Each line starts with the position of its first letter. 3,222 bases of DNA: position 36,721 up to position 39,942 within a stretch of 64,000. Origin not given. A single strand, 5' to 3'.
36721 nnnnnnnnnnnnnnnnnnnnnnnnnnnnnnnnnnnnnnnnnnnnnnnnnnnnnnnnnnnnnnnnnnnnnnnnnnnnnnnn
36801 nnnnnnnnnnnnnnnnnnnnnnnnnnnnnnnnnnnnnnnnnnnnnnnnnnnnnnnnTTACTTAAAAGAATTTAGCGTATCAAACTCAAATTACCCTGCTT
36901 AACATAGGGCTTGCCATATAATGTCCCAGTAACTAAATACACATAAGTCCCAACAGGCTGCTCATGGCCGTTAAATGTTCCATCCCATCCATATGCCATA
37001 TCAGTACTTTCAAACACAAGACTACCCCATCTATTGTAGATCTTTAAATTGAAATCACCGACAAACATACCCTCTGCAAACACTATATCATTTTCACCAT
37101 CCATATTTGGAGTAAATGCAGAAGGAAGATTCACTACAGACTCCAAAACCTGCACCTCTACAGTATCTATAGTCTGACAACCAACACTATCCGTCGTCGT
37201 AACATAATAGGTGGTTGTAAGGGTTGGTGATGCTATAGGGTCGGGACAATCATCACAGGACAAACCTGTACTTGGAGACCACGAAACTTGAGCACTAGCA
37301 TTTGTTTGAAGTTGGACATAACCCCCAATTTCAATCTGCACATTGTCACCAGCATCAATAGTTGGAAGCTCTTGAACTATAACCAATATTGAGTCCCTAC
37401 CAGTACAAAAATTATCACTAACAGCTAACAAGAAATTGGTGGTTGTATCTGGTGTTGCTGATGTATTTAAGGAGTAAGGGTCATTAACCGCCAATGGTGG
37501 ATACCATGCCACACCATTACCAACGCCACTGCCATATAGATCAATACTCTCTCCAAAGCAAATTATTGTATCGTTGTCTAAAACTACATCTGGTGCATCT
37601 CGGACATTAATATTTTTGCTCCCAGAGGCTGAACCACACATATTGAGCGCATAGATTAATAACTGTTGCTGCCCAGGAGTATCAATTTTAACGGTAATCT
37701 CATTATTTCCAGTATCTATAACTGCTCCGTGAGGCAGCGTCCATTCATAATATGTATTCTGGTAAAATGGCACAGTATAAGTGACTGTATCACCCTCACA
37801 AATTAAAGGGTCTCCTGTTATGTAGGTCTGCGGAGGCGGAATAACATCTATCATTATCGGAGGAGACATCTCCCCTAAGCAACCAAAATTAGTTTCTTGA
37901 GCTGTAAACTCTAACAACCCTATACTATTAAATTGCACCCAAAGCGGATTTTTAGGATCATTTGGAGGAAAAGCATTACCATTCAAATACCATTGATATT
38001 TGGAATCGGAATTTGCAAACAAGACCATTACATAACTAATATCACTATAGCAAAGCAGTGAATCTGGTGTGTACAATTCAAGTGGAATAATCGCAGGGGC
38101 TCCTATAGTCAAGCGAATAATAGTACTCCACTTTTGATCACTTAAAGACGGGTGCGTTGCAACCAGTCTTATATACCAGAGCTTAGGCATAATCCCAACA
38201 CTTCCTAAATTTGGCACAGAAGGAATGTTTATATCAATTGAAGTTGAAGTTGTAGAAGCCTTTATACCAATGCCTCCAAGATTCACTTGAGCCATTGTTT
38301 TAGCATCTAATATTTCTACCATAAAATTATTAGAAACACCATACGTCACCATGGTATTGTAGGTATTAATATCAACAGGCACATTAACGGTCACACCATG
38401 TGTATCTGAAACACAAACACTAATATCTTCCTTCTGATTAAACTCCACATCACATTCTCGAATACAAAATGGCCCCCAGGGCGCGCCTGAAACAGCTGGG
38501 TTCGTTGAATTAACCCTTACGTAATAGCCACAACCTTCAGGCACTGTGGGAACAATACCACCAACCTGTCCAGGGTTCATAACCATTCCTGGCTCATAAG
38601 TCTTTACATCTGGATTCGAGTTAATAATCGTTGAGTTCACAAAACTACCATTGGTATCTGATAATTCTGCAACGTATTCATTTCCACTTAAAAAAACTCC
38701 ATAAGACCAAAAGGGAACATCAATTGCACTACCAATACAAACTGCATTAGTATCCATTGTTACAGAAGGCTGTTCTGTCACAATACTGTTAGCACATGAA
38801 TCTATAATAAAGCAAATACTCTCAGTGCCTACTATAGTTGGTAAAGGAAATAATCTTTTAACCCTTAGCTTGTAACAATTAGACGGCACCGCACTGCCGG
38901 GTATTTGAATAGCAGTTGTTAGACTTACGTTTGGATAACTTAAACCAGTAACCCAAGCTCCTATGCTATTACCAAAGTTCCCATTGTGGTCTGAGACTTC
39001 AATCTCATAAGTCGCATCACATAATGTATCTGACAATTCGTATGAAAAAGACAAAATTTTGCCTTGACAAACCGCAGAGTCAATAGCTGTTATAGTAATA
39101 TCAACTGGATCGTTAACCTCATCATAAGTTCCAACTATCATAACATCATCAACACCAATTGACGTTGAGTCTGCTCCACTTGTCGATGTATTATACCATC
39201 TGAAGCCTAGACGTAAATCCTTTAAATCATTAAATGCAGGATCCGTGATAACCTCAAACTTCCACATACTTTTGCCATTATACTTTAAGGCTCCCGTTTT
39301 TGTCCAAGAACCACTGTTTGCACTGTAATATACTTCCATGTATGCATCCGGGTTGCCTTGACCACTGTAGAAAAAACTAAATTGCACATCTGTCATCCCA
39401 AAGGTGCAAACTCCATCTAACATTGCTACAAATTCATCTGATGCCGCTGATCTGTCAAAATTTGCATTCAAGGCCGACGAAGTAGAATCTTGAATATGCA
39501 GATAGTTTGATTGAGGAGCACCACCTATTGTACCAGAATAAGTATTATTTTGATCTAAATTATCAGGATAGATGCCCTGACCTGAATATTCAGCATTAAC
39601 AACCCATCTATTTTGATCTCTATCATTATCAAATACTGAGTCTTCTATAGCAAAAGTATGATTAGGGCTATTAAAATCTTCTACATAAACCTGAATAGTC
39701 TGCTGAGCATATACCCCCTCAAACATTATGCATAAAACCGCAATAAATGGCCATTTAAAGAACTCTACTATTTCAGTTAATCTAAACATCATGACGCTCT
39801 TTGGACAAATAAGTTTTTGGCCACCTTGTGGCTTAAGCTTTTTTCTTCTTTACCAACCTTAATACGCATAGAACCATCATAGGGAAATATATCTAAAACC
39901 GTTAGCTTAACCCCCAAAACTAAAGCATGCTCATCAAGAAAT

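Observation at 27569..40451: DtxR/MntR-type metalloregulator translationally coupled to four T9SS-sorted secreted proteins and a TonB-dependent receptor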

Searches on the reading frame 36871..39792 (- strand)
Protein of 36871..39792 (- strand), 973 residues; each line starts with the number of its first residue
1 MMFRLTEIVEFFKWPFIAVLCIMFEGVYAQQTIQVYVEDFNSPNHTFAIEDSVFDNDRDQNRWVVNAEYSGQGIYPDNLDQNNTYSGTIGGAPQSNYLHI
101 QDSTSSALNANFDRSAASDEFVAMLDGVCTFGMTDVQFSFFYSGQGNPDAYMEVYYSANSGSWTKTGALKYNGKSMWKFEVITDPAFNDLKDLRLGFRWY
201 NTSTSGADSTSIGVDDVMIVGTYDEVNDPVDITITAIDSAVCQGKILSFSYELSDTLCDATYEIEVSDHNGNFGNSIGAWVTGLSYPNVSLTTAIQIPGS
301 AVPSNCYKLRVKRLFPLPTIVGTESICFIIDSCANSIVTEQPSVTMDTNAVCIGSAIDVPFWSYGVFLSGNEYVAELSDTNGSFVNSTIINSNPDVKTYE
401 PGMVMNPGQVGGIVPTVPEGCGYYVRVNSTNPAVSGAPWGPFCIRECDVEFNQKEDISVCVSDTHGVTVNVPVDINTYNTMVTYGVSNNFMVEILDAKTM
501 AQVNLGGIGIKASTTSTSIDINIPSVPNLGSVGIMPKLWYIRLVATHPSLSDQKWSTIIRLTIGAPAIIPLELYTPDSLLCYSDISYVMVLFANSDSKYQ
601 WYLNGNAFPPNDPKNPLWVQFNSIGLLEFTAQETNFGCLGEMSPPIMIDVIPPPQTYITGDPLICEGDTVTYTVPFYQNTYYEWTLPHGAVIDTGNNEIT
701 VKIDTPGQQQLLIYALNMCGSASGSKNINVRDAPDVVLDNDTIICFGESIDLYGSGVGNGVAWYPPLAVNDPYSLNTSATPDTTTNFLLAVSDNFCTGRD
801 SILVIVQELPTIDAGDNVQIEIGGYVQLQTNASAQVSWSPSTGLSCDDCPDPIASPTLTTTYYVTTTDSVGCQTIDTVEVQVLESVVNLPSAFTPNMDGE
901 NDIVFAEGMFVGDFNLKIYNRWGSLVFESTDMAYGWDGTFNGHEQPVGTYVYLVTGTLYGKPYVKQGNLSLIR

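Call 3: search_protein_families(library=pfam, proteins=[window:36871-39792:-], max_evalue=0.01)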
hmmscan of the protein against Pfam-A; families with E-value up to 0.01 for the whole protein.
window:36871-39792:- (973 aa): 3 families
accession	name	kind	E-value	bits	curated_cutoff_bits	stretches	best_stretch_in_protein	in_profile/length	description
PF13585.12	CHU_C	-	2.3e-15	56.9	27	1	888-956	2-72/86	CHU_C Type IX secretion signal domain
PF19408.5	PKD_6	-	3.8e-11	43.6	25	1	654-729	4-81/82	PKD-like domain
PF19081.6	Ig_7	-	0.0028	18.3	27.3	0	733-806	3-82/84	Ig-like domain CHU_C associated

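Call 4: search_protein_families(library=ncbifam, proteins=[window:36871-39792:-], max_evalue=0.01)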
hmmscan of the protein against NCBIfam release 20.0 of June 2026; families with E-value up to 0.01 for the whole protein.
window:36871-39792:- (973 aa): 1 family
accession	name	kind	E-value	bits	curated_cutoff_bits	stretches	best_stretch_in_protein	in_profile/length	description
TIGR04131.1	Bac_Flav_CTERM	domain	3.7e-13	49.4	35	1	888-973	2-85/85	T9SS type B sorting domain-containing protein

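Call 41: find_homologous_proteins(query=window:36871-39792:-, max_evalue=0.00001)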
Query window:36871-39792:- (973 aa): 153 proteins with E <= 0.00001 among 8000 candidates; the best 120 are listed.
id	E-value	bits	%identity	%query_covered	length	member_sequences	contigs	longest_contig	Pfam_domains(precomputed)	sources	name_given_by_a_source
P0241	0.0e+0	2254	100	100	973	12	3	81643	PF19408.6,PF13585.13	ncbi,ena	-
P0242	3.5e-234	798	43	88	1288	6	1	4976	PF13585.13,PF19081.7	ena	-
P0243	4.8e-231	788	42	88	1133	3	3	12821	PF13585.13,PF19081.7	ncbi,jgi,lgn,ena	-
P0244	1.3e-229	783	43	90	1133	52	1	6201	PF13585.13,PF19081.7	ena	-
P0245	6.8e-229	780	62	55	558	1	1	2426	-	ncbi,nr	ncbi:MAG TPA: hypothetical protein EYQ86_07175, partial [Bacteroidetes bacterium]|nr:hypothetical pr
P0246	2.2e-228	779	43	90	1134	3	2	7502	PF13585.13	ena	-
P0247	8.0e-226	770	43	90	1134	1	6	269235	PF13585.13,PF19081.7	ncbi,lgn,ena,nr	ncbi:MAG: gliding motility-associated C-terminal domain-containing protein [Flavobacteriales bacteri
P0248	1.3e-224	766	42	88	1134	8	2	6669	PF13585.13,PF19081.7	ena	-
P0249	2.1e-224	766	42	90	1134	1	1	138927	PF13585.13,PF19081.7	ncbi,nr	ncbi:MAG: gliding motility-associated C-terminal domain-containing protein [Bacteroidota bacterium]|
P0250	6.4e-224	764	42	89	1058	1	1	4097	PF13585.13,PF19081.7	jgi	-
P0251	1.3e-222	760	42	89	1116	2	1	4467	PF13585.13,PF19081.7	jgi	-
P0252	2.0e-220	752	42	90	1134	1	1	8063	PF13585.13,PF19081.7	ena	-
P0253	4.5e-219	748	40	90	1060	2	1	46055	PF13585.13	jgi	jgi:gliding motility-associated-like protein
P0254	1.7e-218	746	39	98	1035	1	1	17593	PF13585.13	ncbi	ncbi:gliding motility-associated C-terminal domain-containing protein [Bacteroidota bacterium]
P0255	2.2e-217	742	42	88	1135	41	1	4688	PF13585.13,PF19081.7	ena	-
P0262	4.0e-209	715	40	98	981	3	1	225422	PF13585.13,PF19081.7,PF18911.7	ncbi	-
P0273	4.2e-202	692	39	100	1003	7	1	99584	PF19408.6,PF00801.27,PF13585.13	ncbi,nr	ncbi:MAG: gliding motility-associated C-terminal domain-containing protein [Bacteroidia bacterium]|n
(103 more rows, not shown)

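Call 42: find_encoding_contigs(protein=P0247, flank=10000, max_places=1)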
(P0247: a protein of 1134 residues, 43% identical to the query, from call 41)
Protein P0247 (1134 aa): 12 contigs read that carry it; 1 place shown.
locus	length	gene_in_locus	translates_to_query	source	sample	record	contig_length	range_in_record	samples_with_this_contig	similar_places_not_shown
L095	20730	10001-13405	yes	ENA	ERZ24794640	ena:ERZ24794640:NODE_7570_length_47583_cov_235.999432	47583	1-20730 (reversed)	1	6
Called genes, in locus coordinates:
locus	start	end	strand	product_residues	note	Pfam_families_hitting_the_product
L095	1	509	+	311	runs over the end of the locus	PF02779:Transket_pyr, PF02780:Transketolase_C, PF22613:Transketolase_C_1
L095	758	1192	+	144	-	PF04542:Sigma70_r2, PF08281:Sigma70_r4_2, PF04545:Sigma70_r4 (weak)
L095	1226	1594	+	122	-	-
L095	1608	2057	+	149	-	-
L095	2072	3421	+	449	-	PF07603:Lcl_C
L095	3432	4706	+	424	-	-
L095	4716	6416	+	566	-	PF01839:FG-GAP (weak), PF13517:FG-GAP_3 (weak)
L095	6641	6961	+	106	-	PF04977:DivIC (weak)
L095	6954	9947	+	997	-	PF01642:MM_CoA_mutase, PF02310:B12-binding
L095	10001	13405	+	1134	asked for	PF19081:Ig_7 (faint), PF13585:CHU_C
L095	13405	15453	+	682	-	PF13585:CHU_C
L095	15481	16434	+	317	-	PF03308:MeaB, PF07693:KAP_NTPase (faint), PF02492:cobW (weak), PF03029:ATP_bind_1 (weak)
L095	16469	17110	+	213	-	PF06790:UPF0259, PF25231:DUF7847 (weak), PF10110:GPDPase_memb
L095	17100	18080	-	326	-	-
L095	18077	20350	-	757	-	PF03372:Exo_endo_phos, PF13573:SprB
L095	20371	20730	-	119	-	?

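Call 43: find_encoding_contigs(protein=P0262, flank=10000, max_places=1)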
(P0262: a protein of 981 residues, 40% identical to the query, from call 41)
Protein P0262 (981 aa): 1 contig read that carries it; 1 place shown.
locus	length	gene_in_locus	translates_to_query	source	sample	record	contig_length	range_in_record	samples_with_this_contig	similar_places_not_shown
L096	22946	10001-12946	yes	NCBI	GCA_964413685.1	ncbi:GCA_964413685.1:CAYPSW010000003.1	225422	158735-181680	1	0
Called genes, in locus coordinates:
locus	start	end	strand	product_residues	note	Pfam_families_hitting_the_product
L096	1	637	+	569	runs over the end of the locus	PF02771:Acyl-CoA_dh_N, PF02770:Acyl-CoA_dh_M, PF00441:Acyl-CoA_dh_1, PF08028:Acyl-CoA_dh_2, PF12186:AcylCoA_dehyd_C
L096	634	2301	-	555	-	PF02463:SMC_N, PF13175:AAA_15 (weak), PF13476:AAA_23 (faint)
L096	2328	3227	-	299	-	PF16119:DUF4835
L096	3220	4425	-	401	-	PF02441:Flavoprotein, PF04127:DFP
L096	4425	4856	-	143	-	PF01192:RNA_pol_Rpb6 (faint)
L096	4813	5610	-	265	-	PF13174:TPR_6 (faint), PF13428:TPR_14 (faint), PF13525:YfiO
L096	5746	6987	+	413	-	PF00155:Aminotran_1_2, PF01212:Beta_elim_lyase (faint), PF01041:DegT_DnrJ_EryC1 (weak)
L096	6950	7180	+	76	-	PF07432:Hc1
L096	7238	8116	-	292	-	PF00701:DHDPS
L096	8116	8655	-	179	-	PF21857:DUF6913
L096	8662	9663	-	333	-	PF03255:ACCA, PF01039:Carboxyl_trans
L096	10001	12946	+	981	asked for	PF18911:PKD_4 (faint), PF19081:Ig_7 (faint), PF13585:CHU_C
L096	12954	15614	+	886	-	PF13573:SprB, PF22352:K319L-like_PKD (weak), PF13585:CHU_C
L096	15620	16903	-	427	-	PF00438:S-AdoMet_synt_N, PF02772:S-AdoMet_synt_M, PF02773:S-AdoMet_synt_C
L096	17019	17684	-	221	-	PF01557:FAA_hydrolase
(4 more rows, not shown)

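Call 44: find_encoding_contigs(protein=P0273, flank=10000, max_places=1)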
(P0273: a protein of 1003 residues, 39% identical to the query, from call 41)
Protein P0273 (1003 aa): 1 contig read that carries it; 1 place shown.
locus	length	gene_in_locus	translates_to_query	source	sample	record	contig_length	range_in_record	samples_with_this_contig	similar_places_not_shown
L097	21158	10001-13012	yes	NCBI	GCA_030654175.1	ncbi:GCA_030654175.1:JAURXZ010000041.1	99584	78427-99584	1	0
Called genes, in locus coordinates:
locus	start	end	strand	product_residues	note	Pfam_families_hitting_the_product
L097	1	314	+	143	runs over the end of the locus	-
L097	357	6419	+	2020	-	PF27332:TP_0781 (faint), PF02494:HYR, PF13573:SprB, PF18962:Por_Secre_tail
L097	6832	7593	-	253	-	PF00561:Abhydrolase_1, PF12146:Hydrolase_4 (faint), PF02230:Abhydrolase_2 (faint)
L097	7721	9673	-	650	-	PF13231:PMT_2 (weak), PF00515:TPR_1 (weak), PF07719:TPR_2 (weak), PF23914:TPR_CcmH_CycH (weak), PF13414:TPR_11 (weak), PF13431:TPR_17 (weak), PF13432:TPR_16 (weak), PF14559:TPR_19, +6 more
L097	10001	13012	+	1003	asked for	PF00801:PKD (weak), PF19408:PKD_6, PF13585:CHU_C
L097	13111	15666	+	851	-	PF19406:PKD_5 (weak), PF13585:CHU_C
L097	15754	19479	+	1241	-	PF00512:HisKA, PF02518:HATPase_c, PF14501:HATPase_c_5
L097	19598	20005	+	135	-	PF02310:B12-binding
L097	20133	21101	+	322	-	PF07494:Reg_prop (weak)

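Call 47: search_solved_structures(query=window:36871-39792:-, max_evalue=1)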
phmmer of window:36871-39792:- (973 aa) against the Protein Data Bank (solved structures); distinct sequences matched with E-value up to 1: 3.
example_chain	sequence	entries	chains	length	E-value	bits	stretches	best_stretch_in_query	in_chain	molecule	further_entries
9flp_A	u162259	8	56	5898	5.2e-28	100.5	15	871-954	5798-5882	The grappling hook protein A in the bacterium Aureispira sp. CCB-QB1 | The grappling hook protein A (GhpA) in the bacterium Aureispira sp. CCB-QB1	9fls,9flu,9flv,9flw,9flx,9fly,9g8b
4c1n_B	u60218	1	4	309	0.62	10.9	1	414-479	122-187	CO DEHYDROGENASE/ACETYL-COA SYNTHASE, IRON-SULFUR PROTEIN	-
2h9a_B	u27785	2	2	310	0.62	10.9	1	414-479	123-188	CO dehydrogenase/acetyl-CoA synthase, iron-sulfur protein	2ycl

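Call 51: search_protein_families(library=pfam, proteins=[L095:17100-18080:-, L095:18077-20350:-], max_evalue=1)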
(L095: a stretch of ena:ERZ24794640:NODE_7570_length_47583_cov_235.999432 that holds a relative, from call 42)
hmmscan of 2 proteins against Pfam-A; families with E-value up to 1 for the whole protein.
L095:17100-18080:- (326 aa): 1 family
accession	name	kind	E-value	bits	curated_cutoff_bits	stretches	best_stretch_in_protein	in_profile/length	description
PF16317.11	Glyco_hydro_99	-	0.077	12.5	33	1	282-317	127-164/341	Glycosyl hydrolase family 99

L095:18077-20350:- (757 aa): 8 families
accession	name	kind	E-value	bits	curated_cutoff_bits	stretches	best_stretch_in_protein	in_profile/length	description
PF13573.12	SprB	-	5.7e-26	90.3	28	2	349-384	2-37/37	SprB repeat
PF03372.29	Exo_endo_phos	-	7.9e-11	42.6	24.5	1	35-281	1-225/225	Endonuclease/Exonuclease/phosphatase family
PF19580.5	Exo_endo_phos_3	-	2.5e-05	23.9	27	1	100-249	103-254/311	Endonuclease/Exonuclease/phosphatase family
PF16656.11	Pur_ac_phosph_N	-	0.00012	23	30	1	535-602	29-93/93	Purple acid Phosphatase, N-terminal domain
PF25059.1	FN3_DSCAM-DSCAML_C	-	0.00021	22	39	1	518-603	7-80/89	DSCAM/DSCAML C-terminal Fn3-like domain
PF00041.27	fn3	-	0.00021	21.8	25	1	504-597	3-80/84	Fibronectin type III domain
PF22669.2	Exo_endo_phos2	-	0.00072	19.6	27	1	121-209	112-193/288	Endonuclease/Exonuclease/phosphatase family 2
PF14529.12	Exo_endo_phos_2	-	0.48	10.7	27.4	1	169-250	18-100/117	Endonuclease-reverse transcriptase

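Call 65: predict_structure(alignment_id=A4)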
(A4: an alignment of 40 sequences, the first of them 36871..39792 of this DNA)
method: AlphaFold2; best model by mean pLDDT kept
length: 973 residues; sequences in the alignment: 40
mean_pLDDT: 84.2   pTM: 0.56
mean pLDDT of the five models: 84.2, 84.1, 82.3, 82.0, 80.7
residues with pLDDT >= 90: 376; 70-90: 479; 50-70: 108; < 50: 10
segments of 3 or more residues with pLDDT < 50: 1-5, 26-28
pLDDT, mean of each block of 10 residues (from residue 1): 49 65 55 87 75 61 80 69 84 85 78 84 89 90 81 92 90 88 91 92 73 90 81 92 88 89 91 85 87 86 92 81 92 89 88 94 88 96 94 89 82 93 96 92 92 93 93 83 87 93 93 91 93 92 92 90 89 84 84 85 85 77 88 91 90 88 89 89 87 80 89 88 91 86 87 83 89 91 91 85 86 60 62 65 54 64 73 75 67 82 81 84 86 86 88 82 83 83
secondary structure, 60 per line:
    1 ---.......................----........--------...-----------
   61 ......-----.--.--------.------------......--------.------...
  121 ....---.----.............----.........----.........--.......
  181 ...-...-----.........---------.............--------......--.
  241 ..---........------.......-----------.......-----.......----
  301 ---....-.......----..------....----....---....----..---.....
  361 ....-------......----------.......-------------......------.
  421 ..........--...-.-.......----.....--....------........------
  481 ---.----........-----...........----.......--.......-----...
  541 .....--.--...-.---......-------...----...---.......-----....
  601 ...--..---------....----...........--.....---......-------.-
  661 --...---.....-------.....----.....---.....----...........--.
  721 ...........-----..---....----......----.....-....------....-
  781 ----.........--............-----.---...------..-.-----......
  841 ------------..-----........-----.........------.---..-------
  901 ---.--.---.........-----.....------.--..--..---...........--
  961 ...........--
elements in order (helices of 4 or more, strands of 3 or more residues): H4-26 E31-38 E47-49 E61-66 E97-102 E118-124 E133-145 E150-158 E163-171 E174-183 E193-201 E211-223 E232-237 E240-242 E246-253 E260-266 E278-284 E290-296 E304-307 E309-315 E328-331 E336-339 H343-346 E356-364 E372-377 E388-394 E408-413 E420-430 E433-435 E439-445 E457-460 E467-474 E489-496 E502-512 E517-523 H526-532 E538-545 E559-564 E572-574 E579-581 E585-591 E597-603 E617-620 E625-635 E638-642 E646-651 E663-665 E669-673 E681-685 E690-694 E698-702 E707-717 E720-731 E742-745 E750-755 E760-764 E776-779 E785-793 E796-807 E817-819 E835-840 E860-867 E873-881 E911-919 E925-929 E948-958 E961-971

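Call 67: fold_search(model_id=the predicted structure, library=pdb)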
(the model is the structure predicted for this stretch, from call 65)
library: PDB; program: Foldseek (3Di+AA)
matches with E <= 10: 1921; with E <= 0.001: 316
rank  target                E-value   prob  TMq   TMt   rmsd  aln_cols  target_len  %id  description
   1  9flp_A                2.2e-24  1.00  0.19  0.19  71.7       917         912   15  CryoEM structure of the neck (1403-2314) in the grappling hook protein A (GhpA) in the bacterium Aureispira sp. CCB-QB (released 2024-10-16)
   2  9fly_A                8.2e-24  1.00  0.18  0.20  49.5       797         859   14  CryoEM structure of the base (4151-5009) in the grappling hook protein A (GhpA) in the bacterium Aureispira sp. CCB-QB (released 2024-10-16)
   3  3dmk_A                2.2e-18  1.00  0.16  0.20  57.9       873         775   10  Crystal structure of Down Syndrome Cell Adhesion Molecule (DSCAM) isoform 1.30.30, N-terminal eight Ig domains (released 2008-10-07)
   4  9flw_A                1.5e-17  1.00  0.20  0.31  25.3       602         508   13  CryoEM structure of the fragment-6 (3571-4078) in the grappling hook protein A (GhpA) in the bacterium Aureispira sp.  (released 2024-10-16)
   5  9ijj_4H               3.5e-17  1.00  0.14  0.06  68.9      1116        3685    9  In situ structure of the central apparatus in mouse sperm axoneme. (released 2025-06-04)
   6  3b43                  1.1e-16  1.00  0.15  0.21  20.0       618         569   11  I-band fragment I65-I70 from titin (released 2008-01-22)
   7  9ijj_C                4.7e-16  1.00  0.12  0.12  64.3       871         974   11  In situ structure of the central apparatus in mouse sperm axoneme. (released 2025-06-04)
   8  9flv_A                4.9e-16  1.00  0.19  0.35  13.1       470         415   16  CryoEM structure of the fragment-5 (2393-2807) in the grappling hook protein A (GhpA) in the bacterium Aureispira sp.  (released 2024-10-16)
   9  8k3j_A                6.5e-16  1.00  0.13  0.20  40.9       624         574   11  Structure of human CNTN2 immunoglobulin domains 1-6 homo-dimer (released 2024-07-17)
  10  3dmk_B                7.4e-16  1.00  0.16  0.21  38.4       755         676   10  Crystal structure of Down Syndrome Cell Adhesion Molecule (DSCAM) isoform 1.30.30, N-terminal eight Ig domains (released 2008-10-07)
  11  9hcj_10               1.8e-15  1.00  0.12  0.08  60.6      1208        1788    9  D. discoideum nuclear pore complex (released 2024-12-25)
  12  8g4l_am               2.8e-15  1.00  0.14  0.13  79.6      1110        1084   12  Cryo-EM structure of the human cardiac myosin filament (released 2023-11-01)
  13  7r5k_10               3.5e-15  1.00  0.13  0.08  45.2      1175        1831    8  Human nuclear pore complex (constricted) (released 2022-06-22)
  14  8b0f_A                4.2e-15  1.00  0.14  0.12  57.0       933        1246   10  CryoEM structure of C5b8-CD59 (released 2023-02-22)
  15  9ijj_O                4.4e-15  1.00  0.12  0.10  76.3      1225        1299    8  In situ structure of the central apparatus in mouse sperm axoneme. (released 2025-06-04)
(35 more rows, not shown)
